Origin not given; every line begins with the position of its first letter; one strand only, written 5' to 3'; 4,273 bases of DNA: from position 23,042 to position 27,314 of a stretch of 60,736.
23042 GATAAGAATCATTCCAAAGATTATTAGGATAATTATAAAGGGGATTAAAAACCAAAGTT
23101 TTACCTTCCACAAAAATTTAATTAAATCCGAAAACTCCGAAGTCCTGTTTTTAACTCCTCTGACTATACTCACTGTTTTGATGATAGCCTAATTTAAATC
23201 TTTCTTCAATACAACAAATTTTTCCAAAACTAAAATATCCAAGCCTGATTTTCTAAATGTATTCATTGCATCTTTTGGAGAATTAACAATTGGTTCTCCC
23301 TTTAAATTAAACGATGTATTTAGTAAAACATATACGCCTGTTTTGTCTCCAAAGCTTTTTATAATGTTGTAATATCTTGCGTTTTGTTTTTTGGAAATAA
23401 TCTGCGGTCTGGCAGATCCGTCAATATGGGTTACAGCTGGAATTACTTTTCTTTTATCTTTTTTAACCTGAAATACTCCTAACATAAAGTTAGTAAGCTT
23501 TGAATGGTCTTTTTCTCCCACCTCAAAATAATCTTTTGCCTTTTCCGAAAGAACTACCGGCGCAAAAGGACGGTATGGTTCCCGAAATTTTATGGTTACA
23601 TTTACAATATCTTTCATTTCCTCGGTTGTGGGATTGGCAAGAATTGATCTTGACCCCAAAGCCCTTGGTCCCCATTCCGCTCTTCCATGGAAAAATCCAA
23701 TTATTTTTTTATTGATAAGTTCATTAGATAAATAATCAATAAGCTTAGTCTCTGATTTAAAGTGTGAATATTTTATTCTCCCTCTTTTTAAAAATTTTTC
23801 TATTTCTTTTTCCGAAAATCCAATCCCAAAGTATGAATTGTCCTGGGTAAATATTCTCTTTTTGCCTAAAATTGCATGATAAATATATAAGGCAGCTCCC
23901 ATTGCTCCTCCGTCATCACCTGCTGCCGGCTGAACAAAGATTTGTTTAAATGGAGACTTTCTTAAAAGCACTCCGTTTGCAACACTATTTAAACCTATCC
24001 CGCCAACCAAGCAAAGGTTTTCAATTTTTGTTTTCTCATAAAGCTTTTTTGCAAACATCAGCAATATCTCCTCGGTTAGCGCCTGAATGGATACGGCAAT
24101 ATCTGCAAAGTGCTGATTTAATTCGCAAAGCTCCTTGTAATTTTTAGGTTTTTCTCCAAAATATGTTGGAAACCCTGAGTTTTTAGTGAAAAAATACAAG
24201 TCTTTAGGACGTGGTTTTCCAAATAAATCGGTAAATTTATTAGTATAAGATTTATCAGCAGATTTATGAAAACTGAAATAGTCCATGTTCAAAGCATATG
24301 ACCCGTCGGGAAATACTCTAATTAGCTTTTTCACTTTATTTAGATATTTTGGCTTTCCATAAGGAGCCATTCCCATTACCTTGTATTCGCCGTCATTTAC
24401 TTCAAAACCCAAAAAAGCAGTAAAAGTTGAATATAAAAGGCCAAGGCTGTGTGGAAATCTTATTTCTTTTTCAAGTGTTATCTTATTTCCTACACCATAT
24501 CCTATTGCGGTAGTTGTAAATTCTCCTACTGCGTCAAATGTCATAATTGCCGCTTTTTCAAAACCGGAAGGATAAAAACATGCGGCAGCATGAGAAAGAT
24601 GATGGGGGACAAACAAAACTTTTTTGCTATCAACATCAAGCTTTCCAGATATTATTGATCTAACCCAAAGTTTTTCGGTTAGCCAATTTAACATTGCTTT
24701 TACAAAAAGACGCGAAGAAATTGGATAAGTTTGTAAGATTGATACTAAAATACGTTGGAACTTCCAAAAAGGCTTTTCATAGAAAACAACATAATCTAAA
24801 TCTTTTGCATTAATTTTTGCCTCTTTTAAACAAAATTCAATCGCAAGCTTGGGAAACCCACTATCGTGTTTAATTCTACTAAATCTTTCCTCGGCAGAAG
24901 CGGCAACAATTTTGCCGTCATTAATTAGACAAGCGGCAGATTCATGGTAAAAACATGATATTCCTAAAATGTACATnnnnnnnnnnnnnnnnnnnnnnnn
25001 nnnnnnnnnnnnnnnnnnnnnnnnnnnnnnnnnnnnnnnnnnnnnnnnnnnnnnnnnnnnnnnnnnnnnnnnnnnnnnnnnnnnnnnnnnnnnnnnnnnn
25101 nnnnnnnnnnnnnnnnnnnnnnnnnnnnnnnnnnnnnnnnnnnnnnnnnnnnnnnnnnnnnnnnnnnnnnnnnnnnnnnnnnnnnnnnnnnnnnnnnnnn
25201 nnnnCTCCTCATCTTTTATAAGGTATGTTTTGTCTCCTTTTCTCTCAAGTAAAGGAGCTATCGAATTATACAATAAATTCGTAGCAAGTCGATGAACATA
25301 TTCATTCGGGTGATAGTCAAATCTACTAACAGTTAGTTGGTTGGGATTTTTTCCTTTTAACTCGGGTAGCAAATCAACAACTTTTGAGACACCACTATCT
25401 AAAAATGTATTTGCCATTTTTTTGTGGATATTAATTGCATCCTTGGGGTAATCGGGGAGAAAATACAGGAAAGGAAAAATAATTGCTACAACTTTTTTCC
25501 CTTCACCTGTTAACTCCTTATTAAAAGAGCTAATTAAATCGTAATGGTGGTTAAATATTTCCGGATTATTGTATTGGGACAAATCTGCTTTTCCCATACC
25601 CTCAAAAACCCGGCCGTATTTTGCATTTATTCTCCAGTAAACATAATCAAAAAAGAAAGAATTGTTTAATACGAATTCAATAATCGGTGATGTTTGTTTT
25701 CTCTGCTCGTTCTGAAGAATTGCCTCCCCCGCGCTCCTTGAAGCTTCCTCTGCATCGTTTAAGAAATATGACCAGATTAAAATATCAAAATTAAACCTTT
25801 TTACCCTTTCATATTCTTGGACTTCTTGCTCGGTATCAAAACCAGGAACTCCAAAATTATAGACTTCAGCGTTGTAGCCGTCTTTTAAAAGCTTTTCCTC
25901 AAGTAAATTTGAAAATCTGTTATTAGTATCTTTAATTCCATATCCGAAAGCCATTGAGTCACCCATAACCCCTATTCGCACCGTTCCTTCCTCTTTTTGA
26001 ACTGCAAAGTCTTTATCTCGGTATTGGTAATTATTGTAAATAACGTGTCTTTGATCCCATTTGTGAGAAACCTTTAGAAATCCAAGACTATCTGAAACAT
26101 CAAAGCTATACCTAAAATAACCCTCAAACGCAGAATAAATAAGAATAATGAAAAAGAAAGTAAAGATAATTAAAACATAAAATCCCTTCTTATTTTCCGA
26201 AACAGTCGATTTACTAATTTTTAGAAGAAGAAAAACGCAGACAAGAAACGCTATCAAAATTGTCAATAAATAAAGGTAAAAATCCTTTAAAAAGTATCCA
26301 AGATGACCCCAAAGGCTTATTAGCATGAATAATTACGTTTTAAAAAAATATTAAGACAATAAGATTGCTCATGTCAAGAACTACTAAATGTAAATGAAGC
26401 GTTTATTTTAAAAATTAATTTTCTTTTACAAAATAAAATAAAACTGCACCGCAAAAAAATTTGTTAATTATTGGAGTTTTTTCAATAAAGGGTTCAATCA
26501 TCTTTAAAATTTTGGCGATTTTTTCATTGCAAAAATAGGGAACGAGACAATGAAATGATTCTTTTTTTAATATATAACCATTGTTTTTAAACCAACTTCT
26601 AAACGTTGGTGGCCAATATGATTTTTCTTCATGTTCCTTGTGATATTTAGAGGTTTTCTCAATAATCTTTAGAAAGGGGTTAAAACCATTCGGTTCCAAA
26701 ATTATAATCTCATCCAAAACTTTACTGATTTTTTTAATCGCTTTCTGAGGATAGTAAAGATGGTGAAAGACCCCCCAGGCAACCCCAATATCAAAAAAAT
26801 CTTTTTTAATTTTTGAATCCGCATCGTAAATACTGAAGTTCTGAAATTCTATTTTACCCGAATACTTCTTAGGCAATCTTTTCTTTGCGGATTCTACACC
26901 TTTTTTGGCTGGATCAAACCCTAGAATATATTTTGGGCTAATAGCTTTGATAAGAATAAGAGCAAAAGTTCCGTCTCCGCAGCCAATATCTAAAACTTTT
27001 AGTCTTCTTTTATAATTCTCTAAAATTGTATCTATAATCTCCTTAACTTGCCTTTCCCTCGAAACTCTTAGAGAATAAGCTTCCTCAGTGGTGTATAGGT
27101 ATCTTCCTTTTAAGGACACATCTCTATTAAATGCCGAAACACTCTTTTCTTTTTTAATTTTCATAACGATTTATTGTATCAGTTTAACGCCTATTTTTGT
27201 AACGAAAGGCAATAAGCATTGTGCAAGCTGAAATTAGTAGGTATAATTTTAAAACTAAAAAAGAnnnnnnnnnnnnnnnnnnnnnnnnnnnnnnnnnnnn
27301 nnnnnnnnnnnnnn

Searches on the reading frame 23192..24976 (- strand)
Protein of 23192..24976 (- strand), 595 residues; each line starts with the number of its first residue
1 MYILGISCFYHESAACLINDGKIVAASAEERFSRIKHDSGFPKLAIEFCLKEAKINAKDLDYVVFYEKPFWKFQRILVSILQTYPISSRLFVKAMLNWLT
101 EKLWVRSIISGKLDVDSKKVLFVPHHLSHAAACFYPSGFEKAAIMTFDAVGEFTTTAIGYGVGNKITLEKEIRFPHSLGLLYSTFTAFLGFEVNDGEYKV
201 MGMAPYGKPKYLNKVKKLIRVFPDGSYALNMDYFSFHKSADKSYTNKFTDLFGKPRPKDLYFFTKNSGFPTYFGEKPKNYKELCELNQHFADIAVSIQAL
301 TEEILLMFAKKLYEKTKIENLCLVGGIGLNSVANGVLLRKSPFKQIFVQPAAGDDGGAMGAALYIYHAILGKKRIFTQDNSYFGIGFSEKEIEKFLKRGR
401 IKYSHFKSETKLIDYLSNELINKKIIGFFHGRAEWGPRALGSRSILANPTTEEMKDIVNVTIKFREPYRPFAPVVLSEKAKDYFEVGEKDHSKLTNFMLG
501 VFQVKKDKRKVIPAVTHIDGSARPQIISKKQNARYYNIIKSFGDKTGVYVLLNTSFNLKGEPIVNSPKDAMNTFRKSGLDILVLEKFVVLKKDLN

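Call 9: search_protein_families(library=pfam, proteins=[window:23192-24976:-], max_evalue=0.01)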
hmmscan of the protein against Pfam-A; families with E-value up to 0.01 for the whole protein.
window:23192-24976:- (595 aa): 3 families
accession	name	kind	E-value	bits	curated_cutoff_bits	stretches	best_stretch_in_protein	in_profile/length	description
PF02543.21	Carbam_trans_N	-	1.8e-80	271.4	24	1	3-363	2-346/346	Carbamoyltransferase N-terminus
PF16861.10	Carbam_trans_C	-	1.1e-67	227.3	27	1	418-591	2-170/170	Carbamoyltransferase C-terminus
PF00814.31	TsaD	-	6.4e-05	23.2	24.8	0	271-334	178-234/264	tRNA N6-adenosine threonylcarbamoyltransferase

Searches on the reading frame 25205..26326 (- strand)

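Call 9: search_protein_families(library=pfam, proteins=[window:25205-26326:-], max_evalue=0.01)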
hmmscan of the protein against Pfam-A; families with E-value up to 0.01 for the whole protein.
window:25205-26326:- (374 aa): 2 families
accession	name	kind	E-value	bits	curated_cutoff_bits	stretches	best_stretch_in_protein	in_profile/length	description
PF13472.12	Lipase_GDSL_2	-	2.1e-07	32.1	32.9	1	121-346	2-177/178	GDSL-like Lipase/Acylhydrolase family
PF00657.28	Lipase_GDSL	-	0.00073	20.2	23.6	1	118-202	1-94/208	GDSL-like Lipase/Acylhydrolase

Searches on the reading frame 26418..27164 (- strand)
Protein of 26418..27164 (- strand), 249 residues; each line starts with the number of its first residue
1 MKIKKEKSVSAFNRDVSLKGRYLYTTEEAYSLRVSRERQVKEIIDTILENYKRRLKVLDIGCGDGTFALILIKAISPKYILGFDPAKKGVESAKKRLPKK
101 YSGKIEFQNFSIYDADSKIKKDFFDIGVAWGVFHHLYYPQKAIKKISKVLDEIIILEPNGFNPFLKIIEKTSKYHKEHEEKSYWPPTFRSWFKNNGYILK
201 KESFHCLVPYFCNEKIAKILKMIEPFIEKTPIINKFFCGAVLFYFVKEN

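Call 9: search_protein_families(library=pfam, proteins=[window:26418-27164:-], max_evalue=0.01)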
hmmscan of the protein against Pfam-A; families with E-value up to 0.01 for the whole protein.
window:26418-27164:- (249 aa): 13 families
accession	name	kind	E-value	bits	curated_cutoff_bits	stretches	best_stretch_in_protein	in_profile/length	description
PF13847.12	Methyltransf_31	-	1e-15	58.1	27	1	54-184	4-137/145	Methyltransferase domain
PF08242.18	Methyltransf_12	-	1.9e-13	51.4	30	1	58-150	1-92/98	Methyltransferase domain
PF13489.12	Methyltransf_23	-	2.6e-12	47.2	27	1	36-158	5-119/164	Methyltransferase domain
PF13649.12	Methyltransf_25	-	4.3e-12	47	27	1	57-151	1-94/97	Methyltransferase domain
PF08241.18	Methyltransf_11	-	5.1e-12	46.7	21.2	1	58-150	1-87/95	Methyltransferase domain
PF05175.20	MTS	-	0.00013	22.1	23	1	53-117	31-95/170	Methyltransferase small domain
PF13679.12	Methyltransf_32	-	0.00031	21.2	27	1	40-119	9-96/143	Methyltransferase domain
PF02390.23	Methyltransf_4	-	0.00046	20.1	24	1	56-118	4-62/173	Putative methyltransferase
PF01135.25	PCMT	-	0.0026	18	20.3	1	49-105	70-126/210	Protein-L-isoaspartate(D-aspartate) O-methyltransferase (PCMT)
PF01209.24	Ubie_methyltran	-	0.0042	16.9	20.1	1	48-150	42-143/233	ubiE/COQ5 methyltransferase family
PF24675.1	NpmA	-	0.0047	16.7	60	1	47-97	19-67/214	16S rRNA (adenine(1408)-N(1))-methyltransferase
PF07021.18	MetW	-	0.0067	16.5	21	0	46-159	6-111/193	Methionine biosynthesis protein MetW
PF03291.22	mRNA_G-N7_MeTrfase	-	0.009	15.6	26.6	0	44-107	49-114/315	mRNA (guanine-N(7))-methyltransferase domain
